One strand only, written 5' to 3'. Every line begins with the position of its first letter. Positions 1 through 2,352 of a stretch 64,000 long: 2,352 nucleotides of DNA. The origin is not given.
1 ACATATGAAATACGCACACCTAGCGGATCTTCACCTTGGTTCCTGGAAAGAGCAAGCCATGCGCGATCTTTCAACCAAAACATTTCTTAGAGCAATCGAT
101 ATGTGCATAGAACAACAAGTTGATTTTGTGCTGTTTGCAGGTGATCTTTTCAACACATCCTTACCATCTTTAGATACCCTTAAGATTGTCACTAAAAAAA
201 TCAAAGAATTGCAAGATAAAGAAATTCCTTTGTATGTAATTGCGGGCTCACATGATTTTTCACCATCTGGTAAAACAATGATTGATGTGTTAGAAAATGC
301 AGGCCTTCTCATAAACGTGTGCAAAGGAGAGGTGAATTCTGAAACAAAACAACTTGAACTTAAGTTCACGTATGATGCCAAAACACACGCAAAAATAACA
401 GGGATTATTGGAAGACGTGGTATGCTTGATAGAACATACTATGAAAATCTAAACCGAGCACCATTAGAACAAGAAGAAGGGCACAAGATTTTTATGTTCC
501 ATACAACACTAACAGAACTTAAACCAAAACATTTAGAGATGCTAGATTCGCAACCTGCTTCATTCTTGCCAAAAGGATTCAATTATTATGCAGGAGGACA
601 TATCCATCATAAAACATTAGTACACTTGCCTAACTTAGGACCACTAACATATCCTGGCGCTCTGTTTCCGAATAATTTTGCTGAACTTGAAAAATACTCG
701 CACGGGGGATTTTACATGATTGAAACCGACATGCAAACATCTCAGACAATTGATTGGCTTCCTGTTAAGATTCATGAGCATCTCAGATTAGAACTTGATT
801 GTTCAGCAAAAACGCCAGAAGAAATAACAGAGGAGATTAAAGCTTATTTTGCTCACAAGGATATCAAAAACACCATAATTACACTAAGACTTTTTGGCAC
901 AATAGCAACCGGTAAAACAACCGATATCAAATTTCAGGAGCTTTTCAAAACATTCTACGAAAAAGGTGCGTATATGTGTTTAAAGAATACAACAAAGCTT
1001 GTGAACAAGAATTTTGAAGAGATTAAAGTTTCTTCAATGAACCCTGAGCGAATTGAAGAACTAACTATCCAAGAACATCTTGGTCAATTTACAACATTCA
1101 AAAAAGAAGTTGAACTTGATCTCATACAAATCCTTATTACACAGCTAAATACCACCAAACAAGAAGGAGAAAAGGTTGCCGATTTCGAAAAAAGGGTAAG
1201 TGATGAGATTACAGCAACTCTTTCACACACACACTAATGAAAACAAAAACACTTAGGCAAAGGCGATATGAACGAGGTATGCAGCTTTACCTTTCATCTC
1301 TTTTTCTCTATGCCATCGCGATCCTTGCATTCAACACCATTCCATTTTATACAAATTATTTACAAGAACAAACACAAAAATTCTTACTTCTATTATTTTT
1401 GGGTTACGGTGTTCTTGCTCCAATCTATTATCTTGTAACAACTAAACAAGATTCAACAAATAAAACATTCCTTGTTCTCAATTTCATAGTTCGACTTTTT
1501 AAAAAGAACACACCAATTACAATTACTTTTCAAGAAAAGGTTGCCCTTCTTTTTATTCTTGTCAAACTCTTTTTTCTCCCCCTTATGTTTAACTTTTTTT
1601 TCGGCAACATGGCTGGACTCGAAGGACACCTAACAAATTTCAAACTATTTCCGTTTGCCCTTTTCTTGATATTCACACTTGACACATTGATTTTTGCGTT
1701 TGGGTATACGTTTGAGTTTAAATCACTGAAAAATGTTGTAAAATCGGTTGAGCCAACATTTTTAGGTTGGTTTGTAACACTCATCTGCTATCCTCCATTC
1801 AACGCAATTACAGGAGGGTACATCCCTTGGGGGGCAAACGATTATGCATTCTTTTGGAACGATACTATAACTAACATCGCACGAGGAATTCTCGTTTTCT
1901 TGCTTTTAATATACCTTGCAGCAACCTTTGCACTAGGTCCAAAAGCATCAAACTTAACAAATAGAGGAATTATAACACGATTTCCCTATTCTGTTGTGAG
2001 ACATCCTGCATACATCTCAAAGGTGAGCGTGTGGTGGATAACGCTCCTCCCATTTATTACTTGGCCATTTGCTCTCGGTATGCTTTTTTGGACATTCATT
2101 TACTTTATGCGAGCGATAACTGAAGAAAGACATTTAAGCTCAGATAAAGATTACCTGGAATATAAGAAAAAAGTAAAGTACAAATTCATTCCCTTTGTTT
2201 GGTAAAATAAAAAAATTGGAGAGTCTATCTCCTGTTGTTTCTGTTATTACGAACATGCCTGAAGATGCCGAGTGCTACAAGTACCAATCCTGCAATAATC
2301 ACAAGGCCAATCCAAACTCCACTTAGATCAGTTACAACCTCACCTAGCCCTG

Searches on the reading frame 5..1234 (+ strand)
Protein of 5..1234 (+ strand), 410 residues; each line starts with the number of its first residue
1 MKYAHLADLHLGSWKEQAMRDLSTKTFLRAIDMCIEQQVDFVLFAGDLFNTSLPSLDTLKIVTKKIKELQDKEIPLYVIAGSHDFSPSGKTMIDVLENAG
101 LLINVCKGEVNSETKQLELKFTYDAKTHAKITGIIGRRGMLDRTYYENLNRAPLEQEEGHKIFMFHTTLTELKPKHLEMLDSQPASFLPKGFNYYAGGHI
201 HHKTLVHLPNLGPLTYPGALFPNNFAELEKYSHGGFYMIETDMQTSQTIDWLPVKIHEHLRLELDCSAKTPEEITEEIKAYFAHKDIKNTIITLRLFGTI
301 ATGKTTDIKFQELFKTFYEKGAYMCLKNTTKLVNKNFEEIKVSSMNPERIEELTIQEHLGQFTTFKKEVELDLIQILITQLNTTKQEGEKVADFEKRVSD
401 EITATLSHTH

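Call 67: search_protein_families(library=pfam, proteins=[window:5-1234:+], max_evalue=0.001)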
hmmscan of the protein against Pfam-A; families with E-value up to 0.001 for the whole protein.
window:5-1234:+ (410 aa): 2 families
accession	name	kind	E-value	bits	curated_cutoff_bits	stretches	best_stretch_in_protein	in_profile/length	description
PF00149.33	Metallophos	-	2.1e-13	51.6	21.5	1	1-202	1-190/191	Calcineurin-like phosphoesterase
PF12850.12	Metallophos_2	-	2.2e-05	25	27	1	1-219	1-134/154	Calcineurin-like phosphoesterase superfamily domain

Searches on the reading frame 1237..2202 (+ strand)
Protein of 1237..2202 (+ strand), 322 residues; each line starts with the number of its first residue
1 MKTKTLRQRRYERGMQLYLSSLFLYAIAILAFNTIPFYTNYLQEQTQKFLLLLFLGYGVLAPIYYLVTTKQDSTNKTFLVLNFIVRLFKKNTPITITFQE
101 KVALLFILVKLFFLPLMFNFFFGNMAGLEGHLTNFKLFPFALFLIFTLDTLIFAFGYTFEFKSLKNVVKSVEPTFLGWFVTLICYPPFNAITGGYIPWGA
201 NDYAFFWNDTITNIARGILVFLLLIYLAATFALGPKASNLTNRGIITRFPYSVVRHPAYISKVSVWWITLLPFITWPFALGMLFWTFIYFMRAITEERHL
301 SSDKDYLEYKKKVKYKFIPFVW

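Call 67: search_protein_families(library=pfam, proteins=[window:1237-2202:+], max_evalue=0.001)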
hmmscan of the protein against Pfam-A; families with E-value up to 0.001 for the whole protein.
window:1237-2202:+ (322 aa): 2 families
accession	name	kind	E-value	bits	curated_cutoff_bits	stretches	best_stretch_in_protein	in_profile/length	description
PF04191.18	PEMT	-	3.8e-06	27.7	25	1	243-301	40-99/105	Phospholipid methyltransferase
PF04140.19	ICMT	-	0.0002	22.1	24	1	239-301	29-94/95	Isoprenylcysteine carboxyl methyltransferase (ICMT) family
